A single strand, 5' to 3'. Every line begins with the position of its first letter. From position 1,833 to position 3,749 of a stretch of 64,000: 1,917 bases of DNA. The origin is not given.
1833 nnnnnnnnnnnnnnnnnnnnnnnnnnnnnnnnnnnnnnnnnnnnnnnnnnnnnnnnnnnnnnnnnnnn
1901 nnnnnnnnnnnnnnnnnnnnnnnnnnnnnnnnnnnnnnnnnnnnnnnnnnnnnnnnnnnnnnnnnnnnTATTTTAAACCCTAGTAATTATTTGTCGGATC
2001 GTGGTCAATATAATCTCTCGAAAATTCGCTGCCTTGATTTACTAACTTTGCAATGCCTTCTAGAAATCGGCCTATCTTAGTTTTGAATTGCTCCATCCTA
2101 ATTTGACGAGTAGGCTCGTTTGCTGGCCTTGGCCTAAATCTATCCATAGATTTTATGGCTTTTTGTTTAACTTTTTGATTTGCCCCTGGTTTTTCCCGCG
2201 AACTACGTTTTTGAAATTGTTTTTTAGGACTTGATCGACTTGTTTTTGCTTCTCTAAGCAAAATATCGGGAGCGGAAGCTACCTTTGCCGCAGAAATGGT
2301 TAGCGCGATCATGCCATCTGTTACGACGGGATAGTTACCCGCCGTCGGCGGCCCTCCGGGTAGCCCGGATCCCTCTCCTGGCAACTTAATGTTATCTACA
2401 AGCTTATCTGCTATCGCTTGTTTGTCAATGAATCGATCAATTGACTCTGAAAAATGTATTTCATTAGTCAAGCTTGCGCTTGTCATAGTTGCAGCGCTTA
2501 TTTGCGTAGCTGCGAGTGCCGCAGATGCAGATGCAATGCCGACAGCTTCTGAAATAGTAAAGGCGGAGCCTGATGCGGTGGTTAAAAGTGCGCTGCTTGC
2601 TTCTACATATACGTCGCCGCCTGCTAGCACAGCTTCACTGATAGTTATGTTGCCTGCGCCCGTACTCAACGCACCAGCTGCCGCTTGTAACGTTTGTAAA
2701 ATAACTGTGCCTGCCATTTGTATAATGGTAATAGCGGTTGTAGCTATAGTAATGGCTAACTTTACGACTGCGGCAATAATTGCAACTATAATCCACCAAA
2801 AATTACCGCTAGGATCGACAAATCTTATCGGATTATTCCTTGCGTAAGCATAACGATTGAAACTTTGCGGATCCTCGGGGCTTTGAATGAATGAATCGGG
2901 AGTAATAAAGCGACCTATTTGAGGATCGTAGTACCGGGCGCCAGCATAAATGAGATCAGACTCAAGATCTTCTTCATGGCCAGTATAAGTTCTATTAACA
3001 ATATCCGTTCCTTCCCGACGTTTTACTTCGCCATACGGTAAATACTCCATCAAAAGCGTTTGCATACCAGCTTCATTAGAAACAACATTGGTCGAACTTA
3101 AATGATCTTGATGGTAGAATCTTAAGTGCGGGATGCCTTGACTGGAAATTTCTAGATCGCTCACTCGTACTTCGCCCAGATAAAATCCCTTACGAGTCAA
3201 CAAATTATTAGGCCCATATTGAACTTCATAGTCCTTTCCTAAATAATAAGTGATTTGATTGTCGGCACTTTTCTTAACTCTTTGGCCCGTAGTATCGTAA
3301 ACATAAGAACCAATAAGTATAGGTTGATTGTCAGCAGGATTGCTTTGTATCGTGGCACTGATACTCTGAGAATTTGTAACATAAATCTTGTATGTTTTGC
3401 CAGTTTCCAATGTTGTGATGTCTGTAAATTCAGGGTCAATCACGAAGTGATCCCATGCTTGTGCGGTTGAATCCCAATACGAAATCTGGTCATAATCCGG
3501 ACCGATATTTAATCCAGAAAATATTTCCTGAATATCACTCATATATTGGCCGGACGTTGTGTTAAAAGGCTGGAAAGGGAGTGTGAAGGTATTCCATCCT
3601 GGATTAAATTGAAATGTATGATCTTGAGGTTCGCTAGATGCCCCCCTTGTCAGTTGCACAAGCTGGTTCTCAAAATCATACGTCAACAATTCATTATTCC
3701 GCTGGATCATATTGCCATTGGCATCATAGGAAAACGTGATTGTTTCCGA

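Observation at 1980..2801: RHS cocoon protein carries a 273-aa C-terminal tip of unrecognised type (hydrophobic helices, A/S/T-rich segment, lysine-rich tail)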

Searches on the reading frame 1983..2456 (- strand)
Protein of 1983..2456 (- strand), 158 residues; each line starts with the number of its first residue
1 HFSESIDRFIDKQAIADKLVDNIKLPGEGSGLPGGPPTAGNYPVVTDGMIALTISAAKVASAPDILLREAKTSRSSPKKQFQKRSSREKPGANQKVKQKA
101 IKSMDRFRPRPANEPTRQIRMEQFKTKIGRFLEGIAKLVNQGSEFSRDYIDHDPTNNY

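Call 55: search_protein_families(library=pfam, proteins=[window:1983-2456:-], max_evalue=1)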
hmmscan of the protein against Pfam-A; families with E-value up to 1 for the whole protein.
seq(158 aa): 0 families
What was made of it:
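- Orphan tips are the norm in this clade: none of seven relatives' C-parts had a Pfam hit either (call 55).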

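Call 80: predict_structure(protein=window:1983-2456:-)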
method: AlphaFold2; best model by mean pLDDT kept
length: 158 residues; sequences in the alignment: 1
mean_pLDDT: 58.3   pTM: 0.23
mean pLDDT of the five models: 58.3, 55.2, 54.3, 50.9, 48.5
residues with pLDDT >= 90: 14; 70-90: 19; 50-70: 66; < 50: 59
segments of 3 or more residues with pLDDT < 50: 29-66, 69-74, 76-82, 156-158
pLDDT, mean of each block of 10 residues (from residue 1): 63 72 56 43 44 43 44 47 49 53 59 67 91 91 57 52
secondary structure, 60 per line:
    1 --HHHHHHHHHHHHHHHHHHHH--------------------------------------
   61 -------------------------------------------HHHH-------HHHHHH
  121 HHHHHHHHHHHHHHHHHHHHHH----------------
elements in order: H3-22 H104-107 H115-142
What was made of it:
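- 1983..2261 (-): Tip aa 181-273: basic tail (net +13, pI 10.7). It comprises a K/R/S/P-rich, probably disordered stretch followed by a cationic amphipathic helix (tip aa ~230-266, window 2004-2114). The helix is the only confidently predicted element of the C-part, with pLDDT 91 over tip aa ~236-255 (call 80).
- Tried and rejected: The C-part alone gave pLDDT 58.3 and pTM 0.23 (call 80).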

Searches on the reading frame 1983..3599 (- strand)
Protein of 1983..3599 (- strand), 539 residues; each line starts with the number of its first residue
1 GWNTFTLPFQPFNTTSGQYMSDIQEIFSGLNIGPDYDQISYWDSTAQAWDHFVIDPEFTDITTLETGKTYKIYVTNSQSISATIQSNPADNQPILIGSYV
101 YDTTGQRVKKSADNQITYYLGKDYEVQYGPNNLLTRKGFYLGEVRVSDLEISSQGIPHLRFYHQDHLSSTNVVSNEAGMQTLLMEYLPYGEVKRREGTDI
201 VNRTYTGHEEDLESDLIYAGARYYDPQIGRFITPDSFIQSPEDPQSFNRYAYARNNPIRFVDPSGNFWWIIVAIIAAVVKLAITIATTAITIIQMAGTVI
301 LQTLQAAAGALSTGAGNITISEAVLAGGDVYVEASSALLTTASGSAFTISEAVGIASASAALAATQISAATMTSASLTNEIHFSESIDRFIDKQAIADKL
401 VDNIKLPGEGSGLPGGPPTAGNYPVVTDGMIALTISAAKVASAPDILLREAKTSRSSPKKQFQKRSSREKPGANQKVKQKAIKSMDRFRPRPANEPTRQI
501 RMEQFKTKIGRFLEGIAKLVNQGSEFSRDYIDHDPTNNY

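Call 15: find_homologous_proteins(query=window:1983-3599:-, max_evalue=0.001)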
Query window:1983-3599:- (539 aa): 182 proteins with E <= 0.001 among 8000 candidates; the best 120 are listed.
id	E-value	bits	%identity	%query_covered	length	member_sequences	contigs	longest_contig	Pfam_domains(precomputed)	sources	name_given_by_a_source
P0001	2.7e-72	262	58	36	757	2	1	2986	PF05593.20,PF25023.2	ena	-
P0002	1.9e-61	227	32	86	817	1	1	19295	PF05593.20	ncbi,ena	-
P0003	2.7e-57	213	45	45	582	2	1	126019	-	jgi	-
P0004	3.3e-55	206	35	57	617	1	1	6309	PF25023.2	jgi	jgi:RHS repeat-associated protein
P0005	5.0e-51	192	38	52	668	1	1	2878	PF25023.2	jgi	-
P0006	3.1e-47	180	40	49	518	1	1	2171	PF25023.2,PF22322.2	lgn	-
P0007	1.3e-46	178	35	56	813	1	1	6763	PF05593.20,PF25023.2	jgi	-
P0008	2.9e-46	176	39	53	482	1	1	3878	PF25023.2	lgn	-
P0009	2.6e-44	170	42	40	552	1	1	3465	PF25023.2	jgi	-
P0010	2.5e-41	160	32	66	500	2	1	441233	PF25023.2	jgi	-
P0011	6.7e-38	149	40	38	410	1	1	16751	PF25023.2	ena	-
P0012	1.0e-37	148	36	51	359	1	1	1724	PF25023.2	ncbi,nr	ncbi:MAG: RHS repeat-associated core domain-containing protein, partial [Candidatus Omnitrophica bac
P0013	1.0e-37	148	41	37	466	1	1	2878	PF25023.2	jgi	jgi:RHS repeat-associated protein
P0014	2.2e-37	147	38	47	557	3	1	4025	PF25023.2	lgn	-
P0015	2.6e-36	144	40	35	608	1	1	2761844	PF25023.2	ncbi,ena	-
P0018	2.1e-33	134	48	24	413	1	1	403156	PF25023.2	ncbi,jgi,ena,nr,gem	ncbi:MAG: RHS repeat-associated core domain-containing protein [Candidatus Omnitrophica bacterium]|n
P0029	4.6e-30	123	38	35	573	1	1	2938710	PF25023.2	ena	-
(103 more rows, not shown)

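Call 35: find_encoding_contigs(protein=P0002, flank=8000, max_places=3)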
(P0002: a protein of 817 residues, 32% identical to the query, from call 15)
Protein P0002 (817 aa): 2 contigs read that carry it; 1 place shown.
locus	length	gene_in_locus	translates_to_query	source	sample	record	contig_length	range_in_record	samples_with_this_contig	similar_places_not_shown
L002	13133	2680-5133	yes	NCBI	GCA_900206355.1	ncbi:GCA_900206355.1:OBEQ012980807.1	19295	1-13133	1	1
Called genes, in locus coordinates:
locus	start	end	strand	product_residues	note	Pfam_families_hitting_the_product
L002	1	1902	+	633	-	?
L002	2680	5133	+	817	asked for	PF05593:RHS_repeat (faint)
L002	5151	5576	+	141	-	PF14119:DUF4288 (weak)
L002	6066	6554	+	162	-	-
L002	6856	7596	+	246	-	-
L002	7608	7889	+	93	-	-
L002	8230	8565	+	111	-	PF02586:SRAP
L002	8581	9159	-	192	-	PF01797:Y1_Tnp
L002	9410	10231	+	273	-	PF00931:NB-ARC (weak), PF13191:AAA_16, PF13604:AAA_30 (weak), PF01637:ATPase_2 (weak), PF13401:AAA_22, PF09848:SLFN-g3_helicase (weak)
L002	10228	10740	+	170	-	PF16537:T2SSB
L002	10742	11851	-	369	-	PF00465:Fe-ADH (weak), PF13685:Fe-ADH_2, PF01761:DHQ_synthase, PF24621:DHQS_C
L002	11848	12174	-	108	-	PF01588:tRNA_bind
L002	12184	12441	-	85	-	-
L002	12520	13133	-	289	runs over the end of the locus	PF04773:FecR (weak)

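Call 37: search_protein_families(library=pfam, alignment_id=A1, max_evalue=0.01)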
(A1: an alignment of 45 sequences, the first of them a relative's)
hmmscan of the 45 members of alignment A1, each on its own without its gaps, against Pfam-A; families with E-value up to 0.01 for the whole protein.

A. member 1, P0002 (817 aa): 2 families
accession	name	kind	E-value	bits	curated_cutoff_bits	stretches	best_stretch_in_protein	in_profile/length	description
PF05593.20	RHS_repeat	-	2e-08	34.9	22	1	94-128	1-34/38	RHS Repeat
PF17312.8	Helveticin_J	-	0.0043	16.8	25.5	1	40-126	79-168/314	Bacteriocin helveticin-J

B. families by the number of members that match (of 45 scanned): 21 families
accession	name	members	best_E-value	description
PF25023.1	TEN_YD-shell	23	5.4e-10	Teneurin YD-shell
PF03527.20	RHS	17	2.6e-10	RHS protein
PF05593.20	RHS_repeat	8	3.4e-27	RHS Repeat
PF13441.11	Gly-zipper_YMGG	3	0.00095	YMGG-like Gly-zipper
PF15520.11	Ntox10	1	3.8e-54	Novel toxin 10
PF13385.13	Laminin_G_3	1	2.4e-31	Concanavalin A-like lectin/glucanases superfamily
PF15545.11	Ntox8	1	3.1e-21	Bacterial toxin 8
PF14412.12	AHH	1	1.3e-12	A nuclease family of the HNH/ENDO VII superfamily with conserved AHH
PF14436.11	EndoU_bacteria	1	1.1e-11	Bacterial EndoU nuclease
PF14220.11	DUF4329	1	5.5e-08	Domain of unknown function (DUF4329)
PF19077.6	Big_13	1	2.1e-07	Bacterial Ig-like domain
PF22322.1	DUF6973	1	9e-07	Domain of unknown function (DUF6973)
PF14464.11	Prok-JAB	1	1.5e-05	Prokaryotic homologs of the JAB domain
PF04830.18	DUF637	1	3.6e-05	Possible hemagglutinin (DUF637)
PF02973.23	Sialidase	1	0.0002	Sialidase, N-terminal domain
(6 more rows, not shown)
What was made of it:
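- On Glycine-zipper membrane toxins or entry motifs: Several relatives do hit Gly-zipper families (call 37).
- Several members of the class give glycine-zipper Pfam hits (call 37). The same hydrophobic start precedes bona fide toxin domains in relatives (call 37).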

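Call 45: find_encoding_contigs(protein=P0003, flank=8000, max_places=2)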
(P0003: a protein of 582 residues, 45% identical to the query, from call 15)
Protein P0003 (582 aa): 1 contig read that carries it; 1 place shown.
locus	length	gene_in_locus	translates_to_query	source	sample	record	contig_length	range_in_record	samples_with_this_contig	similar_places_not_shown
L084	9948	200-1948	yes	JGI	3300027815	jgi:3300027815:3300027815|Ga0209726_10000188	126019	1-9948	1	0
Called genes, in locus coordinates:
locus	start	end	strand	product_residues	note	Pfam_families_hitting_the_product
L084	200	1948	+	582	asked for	-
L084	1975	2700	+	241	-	-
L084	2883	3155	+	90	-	PF02604:PhdYeFM_antitox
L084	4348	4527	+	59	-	-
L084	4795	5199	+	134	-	-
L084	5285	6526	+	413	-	PF01435:Peptidase_M48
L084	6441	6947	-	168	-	-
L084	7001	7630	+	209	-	-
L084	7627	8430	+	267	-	PF08843:AbiEii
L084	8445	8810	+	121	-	-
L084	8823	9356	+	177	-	PF06966:DUF1295 (faint), PF04140:ICMT, PF04191:PEMT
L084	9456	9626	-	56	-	-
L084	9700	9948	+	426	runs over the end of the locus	PF02129:Peptidase_S15 (weak), PF12146:Hydrolase_4, PF20434:BD-FAE (faint), PF00561:Abhydrolase_1 (weak), PF12697:Abhydrolase_6 (weak), PF00326:Peptidase_S9, PF00072:Response_reg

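Call 46: find_encoding_contigs(protein=P0015, flank=8000, max_places=2)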
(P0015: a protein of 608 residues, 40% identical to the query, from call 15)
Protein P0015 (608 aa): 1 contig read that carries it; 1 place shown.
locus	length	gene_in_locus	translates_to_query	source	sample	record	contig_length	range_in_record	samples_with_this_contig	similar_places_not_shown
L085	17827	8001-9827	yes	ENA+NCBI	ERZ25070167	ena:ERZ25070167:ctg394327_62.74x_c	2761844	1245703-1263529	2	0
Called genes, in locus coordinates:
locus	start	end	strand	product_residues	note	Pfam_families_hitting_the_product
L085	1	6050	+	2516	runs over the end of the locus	PF12256:TcdB_toxin_midN, PF05593:RHS_repeat, PF20041:DUF6443, PF25023:TEN_YD-shell (weak), PF05593:RHS_repeat, PF21959:DUF6923, PF05593:RHS_repeat (weak), PF25023:TEN_YD-shell, +5 more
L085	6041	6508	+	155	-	-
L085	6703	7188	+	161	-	-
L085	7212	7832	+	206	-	-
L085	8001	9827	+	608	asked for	PF25023:TEN_YD-shell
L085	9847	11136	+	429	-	PF17874:TPR_MalT (faint), PF23914:TPR_CcmH_CycH (faint), PF13432:TPR_16, PF13424:TPR_12 (weak), PF13432:TPR_16 (weak), PF00515:TPR_1, PF07719:TPR_2 (weak), PF13181:TPR_8 (weak), +12 more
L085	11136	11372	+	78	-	-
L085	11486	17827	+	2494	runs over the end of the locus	PF03534:SpvB, PF12256:TcdB_toxin_midN, PF13517:FG-GAP_3 (weak), PF05593:RHS_repeat, PF20041:DUF6443, PF05593:RHS_repeat, PF21959:DUF6923 (weak), PF05593:RHS_repeat (weak), +5 more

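Call 47: find_encoding_contigs(protein=P0029, flank=6000, max_places=2)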
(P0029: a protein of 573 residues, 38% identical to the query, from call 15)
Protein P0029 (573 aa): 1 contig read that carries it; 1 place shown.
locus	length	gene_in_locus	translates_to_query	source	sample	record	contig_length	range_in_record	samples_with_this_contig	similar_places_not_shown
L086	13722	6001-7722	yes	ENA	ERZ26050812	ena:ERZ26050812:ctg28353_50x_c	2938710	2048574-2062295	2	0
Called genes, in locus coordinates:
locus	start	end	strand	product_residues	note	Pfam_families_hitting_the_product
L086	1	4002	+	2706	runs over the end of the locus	PF03534:SpvB, PF01839:FG-GAP (faint), PF13517:FG-GAP_3 (weak), PF12256:TcdB_toxin_midN, PF21959:DUF6923 (faint), PF14339:DUF4394 (faint), PF05593:RHS_repeat, PF05593:RHS_repeat (weak), +3 more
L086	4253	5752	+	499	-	PF01602:Adaptin_N (faint), PF02985:HEAT (faint), PF12717:Cnd1 (faint), PF23227:HEAT_MROH2B_C (faint), PF20168:PDS5 (faint), PF12765:Cohesin_HEAT (faint), PF13646:HEAT_2 (weak)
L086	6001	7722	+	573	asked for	PF25023:TEN_YD-shell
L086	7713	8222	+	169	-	-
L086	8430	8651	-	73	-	-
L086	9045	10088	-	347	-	PF05048:NosD, PF13229:Beta_helix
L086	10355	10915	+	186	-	PF01121:CoaE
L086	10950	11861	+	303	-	PF00890:FAD_binding_2 (faint), PF01266:DAO (faint), PF03486:HI0933_like (faint), PF07992:Pyr_redox_2, PF13450:NAD_binding_8 (faint), PF13738:Pyr_redox_3, PF00070:Pyr_redox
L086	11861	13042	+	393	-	PF22025:ThiI_fer, PF02926:THUMP, PF02568:ThiI, PF06508:QueC (faint)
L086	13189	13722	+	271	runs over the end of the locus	PF01738:DLH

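Call 48: find_encoding_contigs(protein=P0018, flank=6000, max_places=2)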
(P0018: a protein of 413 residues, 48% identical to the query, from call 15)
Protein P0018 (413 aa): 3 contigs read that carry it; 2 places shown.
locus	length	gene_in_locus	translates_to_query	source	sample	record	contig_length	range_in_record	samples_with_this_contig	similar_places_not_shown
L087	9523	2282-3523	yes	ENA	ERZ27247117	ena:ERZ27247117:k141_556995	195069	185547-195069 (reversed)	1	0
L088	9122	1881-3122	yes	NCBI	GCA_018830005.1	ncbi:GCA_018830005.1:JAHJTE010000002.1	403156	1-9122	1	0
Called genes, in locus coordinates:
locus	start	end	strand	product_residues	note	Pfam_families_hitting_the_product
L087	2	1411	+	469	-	?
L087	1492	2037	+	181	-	PF12895:ANAPC3 (faint), PF07719:TPR_2 (faint), PF13181:TPR_8 (faint), PF13374:TPR_10 (faint), PF00515:TPR_1 (faint), PF13424:TPR_12 (faint), PF13431:TPR_17 (faint)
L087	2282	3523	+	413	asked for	PF25023:TEN_YD-shell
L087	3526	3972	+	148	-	-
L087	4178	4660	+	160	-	PF11220:DUF3015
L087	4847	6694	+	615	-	PF25225:DUF7843, PF13387:Lnb_N, PF25222:DUF7840 (weak)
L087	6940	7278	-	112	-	PF13884:Peptidase_S74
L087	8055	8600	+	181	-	PF01909:NTP_transf_2, PF18765:Polbeta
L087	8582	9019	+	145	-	PF05168:HEPN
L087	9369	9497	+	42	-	-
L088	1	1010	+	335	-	?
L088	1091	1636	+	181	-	PF12895:ANAPC3 (faint), PF07719:TPR_2 (faint), PF13181:TPR_8 (faint), PF13374:TPR_10 (faint), PF00515:TPR_1 (faint), PF13424:TPR_12 (faint), PF13431:TPR_17 (faint)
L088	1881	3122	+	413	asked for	PF25023:TEN_YD-shell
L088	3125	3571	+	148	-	-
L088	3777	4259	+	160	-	PF11220:DUF3015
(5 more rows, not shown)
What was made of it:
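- TPR or HEAT proteins follow related RHS modules (calls 46, 47, 48).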

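Call 49: find_encoding_contigs(protein=P0008, flank=6000, max_places=2)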
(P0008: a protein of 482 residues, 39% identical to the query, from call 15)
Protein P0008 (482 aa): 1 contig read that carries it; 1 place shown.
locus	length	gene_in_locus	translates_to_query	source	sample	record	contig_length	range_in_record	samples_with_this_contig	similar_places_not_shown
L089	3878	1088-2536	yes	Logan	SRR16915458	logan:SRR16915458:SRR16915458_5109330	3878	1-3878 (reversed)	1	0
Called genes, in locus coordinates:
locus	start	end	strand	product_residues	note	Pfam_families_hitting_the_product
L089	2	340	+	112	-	?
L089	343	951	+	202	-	-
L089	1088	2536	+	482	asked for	PF25023:TEN_YD-shell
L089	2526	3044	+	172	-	-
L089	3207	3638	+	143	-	-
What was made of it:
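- Relatives sit in arrays with orphan modules and small downstream genes, which is typical of interbacterial polymorphic toxins (calls 46-49).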
